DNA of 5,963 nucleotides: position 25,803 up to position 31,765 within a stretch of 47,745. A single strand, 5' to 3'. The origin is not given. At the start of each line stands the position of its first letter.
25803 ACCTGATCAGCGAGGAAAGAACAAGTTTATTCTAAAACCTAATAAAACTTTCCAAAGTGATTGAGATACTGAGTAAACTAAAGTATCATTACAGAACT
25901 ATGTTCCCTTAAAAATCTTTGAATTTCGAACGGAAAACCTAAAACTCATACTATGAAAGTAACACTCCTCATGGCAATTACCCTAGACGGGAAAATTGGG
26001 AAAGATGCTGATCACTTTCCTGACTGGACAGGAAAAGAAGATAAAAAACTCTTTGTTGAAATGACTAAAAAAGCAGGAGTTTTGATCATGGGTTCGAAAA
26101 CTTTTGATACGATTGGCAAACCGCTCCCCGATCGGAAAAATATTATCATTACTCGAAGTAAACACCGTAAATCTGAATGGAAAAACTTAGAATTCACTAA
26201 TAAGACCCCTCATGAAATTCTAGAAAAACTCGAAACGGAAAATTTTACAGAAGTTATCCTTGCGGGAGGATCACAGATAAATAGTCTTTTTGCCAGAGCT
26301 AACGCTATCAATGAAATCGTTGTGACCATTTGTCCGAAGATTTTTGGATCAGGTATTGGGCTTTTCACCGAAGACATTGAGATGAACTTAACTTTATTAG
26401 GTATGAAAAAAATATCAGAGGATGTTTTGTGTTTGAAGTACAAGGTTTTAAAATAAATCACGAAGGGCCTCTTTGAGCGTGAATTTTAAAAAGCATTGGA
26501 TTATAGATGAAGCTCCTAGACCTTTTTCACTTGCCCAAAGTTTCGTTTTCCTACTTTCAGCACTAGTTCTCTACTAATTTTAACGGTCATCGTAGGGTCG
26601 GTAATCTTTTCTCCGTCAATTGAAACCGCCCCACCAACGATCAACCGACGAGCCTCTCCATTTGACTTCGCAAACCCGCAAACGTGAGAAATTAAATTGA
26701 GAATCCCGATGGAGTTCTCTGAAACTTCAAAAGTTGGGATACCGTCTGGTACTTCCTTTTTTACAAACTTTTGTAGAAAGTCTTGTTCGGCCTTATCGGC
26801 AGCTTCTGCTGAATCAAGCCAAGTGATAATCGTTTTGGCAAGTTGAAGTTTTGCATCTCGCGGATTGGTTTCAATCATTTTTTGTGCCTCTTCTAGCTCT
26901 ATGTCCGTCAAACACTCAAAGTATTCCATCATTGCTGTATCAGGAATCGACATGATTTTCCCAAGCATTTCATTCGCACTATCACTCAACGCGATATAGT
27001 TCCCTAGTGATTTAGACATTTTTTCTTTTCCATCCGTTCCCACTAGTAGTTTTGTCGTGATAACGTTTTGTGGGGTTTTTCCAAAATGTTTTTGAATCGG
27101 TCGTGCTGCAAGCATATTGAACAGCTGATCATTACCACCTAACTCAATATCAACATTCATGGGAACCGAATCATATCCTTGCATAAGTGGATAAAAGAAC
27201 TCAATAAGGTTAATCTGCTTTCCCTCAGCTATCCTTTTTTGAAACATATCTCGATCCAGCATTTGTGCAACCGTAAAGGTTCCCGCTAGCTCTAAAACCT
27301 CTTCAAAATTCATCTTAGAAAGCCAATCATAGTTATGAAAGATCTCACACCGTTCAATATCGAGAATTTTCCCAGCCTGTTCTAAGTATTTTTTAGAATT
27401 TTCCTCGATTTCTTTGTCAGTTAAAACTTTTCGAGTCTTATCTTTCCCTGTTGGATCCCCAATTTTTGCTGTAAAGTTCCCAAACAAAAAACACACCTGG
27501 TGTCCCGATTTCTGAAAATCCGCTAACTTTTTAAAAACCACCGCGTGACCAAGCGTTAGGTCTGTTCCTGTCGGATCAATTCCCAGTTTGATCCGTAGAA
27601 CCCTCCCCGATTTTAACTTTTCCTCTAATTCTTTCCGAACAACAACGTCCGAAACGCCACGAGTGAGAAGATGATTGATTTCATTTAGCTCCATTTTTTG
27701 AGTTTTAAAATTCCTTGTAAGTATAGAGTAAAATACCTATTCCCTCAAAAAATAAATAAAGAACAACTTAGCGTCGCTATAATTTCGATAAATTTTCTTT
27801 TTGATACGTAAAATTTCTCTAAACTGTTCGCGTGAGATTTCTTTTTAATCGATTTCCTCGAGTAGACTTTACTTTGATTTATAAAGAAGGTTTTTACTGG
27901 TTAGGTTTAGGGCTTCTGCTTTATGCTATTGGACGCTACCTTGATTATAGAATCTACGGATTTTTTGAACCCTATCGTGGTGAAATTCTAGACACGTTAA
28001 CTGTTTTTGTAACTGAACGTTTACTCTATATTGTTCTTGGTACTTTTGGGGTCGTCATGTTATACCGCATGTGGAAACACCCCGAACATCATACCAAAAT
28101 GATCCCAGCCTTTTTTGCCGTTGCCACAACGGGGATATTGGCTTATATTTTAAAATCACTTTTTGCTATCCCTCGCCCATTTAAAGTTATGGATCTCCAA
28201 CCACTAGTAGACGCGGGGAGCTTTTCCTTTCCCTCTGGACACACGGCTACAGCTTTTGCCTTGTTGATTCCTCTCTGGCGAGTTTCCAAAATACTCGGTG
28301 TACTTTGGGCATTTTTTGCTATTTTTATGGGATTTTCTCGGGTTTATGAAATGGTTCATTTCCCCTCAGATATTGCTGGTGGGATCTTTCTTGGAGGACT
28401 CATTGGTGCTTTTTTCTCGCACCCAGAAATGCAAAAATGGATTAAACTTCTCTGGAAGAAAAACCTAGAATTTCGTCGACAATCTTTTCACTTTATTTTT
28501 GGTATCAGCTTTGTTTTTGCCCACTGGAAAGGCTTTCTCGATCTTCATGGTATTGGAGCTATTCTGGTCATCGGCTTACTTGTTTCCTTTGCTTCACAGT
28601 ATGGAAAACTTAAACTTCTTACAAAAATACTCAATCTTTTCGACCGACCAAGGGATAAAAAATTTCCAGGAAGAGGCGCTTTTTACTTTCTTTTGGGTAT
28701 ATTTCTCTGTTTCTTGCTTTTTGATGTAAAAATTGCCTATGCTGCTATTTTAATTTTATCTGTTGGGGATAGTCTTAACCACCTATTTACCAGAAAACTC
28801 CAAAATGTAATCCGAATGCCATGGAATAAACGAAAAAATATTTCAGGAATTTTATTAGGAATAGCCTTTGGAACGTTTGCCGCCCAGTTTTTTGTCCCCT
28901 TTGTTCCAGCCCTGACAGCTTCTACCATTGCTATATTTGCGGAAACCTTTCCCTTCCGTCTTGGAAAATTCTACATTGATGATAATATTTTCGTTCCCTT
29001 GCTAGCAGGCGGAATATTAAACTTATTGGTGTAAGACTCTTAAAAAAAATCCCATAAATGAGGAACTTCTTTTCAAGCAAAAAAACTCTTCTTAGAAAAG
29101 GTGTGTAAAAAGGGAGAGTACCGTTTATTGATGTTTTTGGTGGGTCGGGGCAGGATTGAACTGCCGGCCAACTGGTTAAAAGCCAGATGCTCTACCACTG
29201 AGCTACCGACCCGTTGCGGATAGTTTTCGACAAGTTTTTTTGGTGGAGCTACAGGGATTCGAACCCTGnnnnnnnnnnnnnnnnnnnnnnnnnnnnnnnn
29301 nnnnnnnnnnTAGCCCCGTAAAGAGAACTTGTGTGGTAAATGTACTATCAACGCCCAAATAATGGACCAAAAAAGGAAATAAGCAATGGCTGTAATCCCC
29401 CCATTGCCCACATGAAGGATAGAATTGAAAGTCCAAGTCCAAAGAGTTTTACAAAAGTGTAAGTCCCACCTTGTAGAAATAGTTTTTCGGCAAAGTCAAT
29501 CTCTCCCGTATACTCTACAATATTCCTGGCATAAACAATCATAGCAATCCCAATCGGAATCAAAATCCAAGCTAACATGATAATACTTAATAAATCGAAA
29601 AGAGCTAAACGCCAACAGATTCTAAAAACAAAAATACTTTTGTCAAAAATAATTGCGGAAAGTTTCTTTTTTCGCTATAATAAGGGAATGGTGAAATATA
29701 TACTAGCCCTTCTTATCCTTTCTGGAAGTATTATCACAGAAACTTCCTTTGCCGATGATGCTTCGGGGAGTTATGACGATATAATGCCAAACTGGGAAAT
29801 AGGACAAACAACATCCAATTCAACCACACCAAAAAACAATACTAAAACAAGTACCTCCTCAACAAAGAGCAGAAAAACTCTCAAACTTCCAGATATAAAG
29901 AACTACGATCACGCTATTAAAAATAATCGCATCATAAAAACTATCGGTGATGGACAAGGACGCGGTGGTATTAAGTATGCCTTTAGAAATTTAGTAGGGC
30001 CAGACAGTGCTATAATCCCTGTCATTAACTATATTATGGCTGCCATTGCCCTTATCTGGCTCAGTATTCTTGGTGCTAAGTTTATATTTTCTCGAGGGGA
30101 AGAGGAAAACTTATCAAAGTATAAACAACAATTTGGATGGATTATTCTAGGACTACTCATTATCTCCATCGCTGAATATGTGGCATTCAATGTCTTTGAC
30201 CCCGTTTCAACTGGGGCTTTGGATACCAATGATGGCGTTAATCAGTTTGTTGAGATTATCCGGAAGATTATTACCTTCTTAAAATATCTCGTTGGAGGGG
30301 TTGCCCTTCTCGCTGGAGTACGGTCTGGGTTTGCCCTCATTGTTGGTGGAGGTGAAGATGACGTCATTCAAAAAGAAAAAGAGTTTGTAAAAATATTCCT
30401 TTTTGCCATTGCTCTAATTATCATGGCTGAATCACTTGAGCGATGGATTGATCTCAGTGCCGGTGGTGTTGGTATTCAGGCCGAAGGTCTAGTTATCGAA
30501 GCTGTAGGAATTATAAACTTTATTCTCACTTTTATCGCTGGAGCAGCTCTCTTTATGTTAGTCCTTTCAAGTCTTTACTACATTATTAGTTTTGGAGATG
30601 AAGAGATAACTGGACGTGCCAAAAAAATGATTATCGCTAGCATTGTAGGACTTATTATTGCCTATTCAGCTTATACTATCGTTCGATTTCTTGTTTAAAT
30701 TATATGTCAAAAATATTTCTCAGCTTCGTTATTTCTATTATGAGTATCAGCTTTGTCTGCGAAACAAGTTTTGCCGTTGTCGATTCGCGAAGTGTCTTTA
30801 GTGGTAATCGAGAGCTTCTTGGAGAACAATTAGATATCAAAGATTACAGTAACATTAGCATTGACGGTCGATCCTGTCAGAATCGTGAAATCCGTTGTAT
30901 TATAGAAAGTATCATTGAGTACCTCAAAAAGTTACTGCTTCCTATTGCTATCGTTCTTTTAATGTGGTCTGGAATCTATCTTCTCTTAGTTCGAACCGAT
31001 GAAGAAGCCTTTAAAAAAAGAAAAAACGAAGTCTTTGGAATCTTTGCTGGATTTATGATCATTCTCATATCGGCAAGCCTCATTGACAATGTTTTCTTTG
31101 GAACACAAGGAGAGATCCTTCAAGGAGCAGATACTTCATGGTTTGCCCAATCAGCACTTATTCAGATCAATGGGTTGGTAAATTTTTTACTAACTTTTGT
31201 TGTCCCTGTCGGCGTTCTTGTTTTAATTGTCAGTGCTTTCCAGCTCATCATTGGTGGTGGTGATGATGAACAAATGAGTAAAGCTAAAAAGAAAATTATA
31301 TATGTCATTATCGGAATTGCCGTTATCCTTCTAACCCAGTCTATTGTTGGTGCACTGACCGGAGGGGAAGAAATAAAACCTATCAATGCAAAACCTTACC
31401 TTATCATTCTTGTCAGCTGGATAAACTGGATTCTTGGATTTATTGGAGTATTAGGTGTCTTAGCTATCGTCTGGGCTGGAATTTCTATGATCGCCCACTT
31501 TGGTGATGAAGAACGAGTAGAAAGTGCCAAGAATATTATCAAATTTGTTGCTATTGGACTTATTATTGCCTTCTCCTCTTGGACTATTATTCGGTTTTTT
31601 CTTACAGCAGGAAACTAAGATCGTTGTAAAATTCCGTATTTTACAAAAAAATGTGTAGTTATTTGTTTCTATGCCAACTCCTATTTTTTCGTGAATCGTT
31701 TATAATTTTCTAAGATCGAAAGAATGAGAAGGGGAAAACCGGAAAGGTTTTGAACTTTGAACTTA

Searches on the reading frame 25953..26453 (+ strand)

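Call 58: search_protein_families(library=pfam, proteins=[window:25953-26453:+], max_evalue=0.001)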
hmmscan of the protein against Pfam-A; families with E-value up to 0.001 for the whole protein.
window:25953-26453:+ (167 aa): 2 families
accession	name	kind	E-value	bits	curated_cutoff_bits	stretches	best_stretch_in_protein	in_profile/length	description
PF01872.23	RibD_C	-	1e-20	74.8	24.1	1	2-159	2-196/197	RibD C-terminal domain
PF00186.24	DHFR_1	-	4.5e-19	69.1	25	1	3-115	2-106/159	Dihydrofolate reductase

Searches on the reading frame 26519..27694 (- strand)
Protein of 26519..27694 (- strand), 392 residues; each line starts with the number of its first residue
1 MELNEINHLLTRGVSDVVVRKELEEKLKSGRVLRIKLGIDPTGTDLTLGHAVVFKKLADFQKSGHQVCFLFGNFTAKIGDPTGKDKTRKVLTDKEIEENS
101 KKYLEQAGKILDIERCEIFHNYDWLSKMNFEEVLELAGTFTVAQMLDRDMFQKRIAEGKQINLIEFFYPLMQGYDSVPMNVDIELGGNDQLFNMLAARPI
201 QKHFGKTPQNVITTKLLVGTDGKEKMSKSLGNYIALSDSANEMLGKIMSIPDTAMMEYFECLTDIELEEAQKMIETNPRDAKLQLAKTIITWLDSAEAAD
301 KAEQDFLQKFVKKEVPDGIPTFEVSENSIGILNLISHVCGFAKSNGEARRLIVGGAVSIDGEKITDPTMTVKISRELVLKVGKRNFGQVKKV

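Call 58: search_protein_families(library=pfam, proteins=[window:26519-27694:-], max_evalue=0.001)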
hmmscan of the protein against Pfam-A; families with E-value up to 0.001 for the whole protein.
window:26519-27694:- (392 aa): 3 families
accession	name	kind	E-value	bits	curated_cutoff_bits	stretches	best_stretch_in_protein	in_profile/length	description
PF00579.31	tRNA-synt_1b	-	1.9e-70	237.9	21.1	1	30-306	3-287/292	tRNA synthetases class I (W and Y)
PF22421.1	SYY_C-terminal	-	5.9e-09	36.1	27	1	316-385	6-79/83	Tyrosine--tRNA ligase SYY-like C-terminal domain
PF01479.30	S4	-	1.7e-07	31.3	22.8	1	340-374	11-45/48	S4 domain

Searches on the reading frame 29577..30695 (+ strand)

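Call 58: search_protein_families(library=pfam, proteins=[window:29577-30695:+], max_evalue=0.001)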
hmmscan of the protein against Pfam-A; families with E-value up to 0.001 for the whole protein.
window:29577-30695:+ (373 aa): 1 family
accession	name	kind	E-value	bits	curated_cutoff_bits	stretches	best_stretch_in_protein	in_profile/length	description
PF18895.5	T4SS_pilin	-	2.5e-09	37.5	26.6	1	315-372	15-71/71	Type IV secretion system pilin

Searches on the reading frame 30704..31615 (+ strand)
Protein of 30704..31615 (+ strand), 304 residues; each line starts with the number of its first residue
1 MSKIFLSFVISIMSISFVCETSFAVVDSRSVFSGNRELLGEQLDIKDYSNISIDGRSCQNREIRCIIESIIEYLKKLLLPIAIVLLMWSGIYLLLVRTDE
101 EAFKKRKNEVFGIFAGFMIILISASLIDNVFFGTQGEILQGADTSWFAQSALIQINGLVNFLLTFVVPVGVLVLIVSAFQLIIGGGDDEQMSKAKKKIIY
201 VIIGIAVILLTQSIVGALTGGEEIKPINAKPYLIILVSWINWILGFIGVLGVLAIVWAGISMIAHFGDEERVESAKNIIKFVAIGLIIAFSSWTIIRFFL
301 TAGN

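Call 58: search_protein_families(library=pfam, proteins=[window:30704-31615:+], max_evalue=0.001)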
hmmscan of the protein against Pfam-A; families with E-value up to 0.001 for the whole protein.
window:30704-31615:+ (304 aa): 2 families
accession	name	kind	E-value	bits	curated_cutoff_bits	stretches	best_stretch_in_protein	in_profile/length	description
PF18895.5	T4SS_pilin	-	6e-23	81.2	26.6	2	238-299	11-71/71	Type IV secretion system pilin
PF04956.18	TrbC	-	9e-11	42.3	27.9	1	155-217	41-97/98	TrbC/VIRB2 pilin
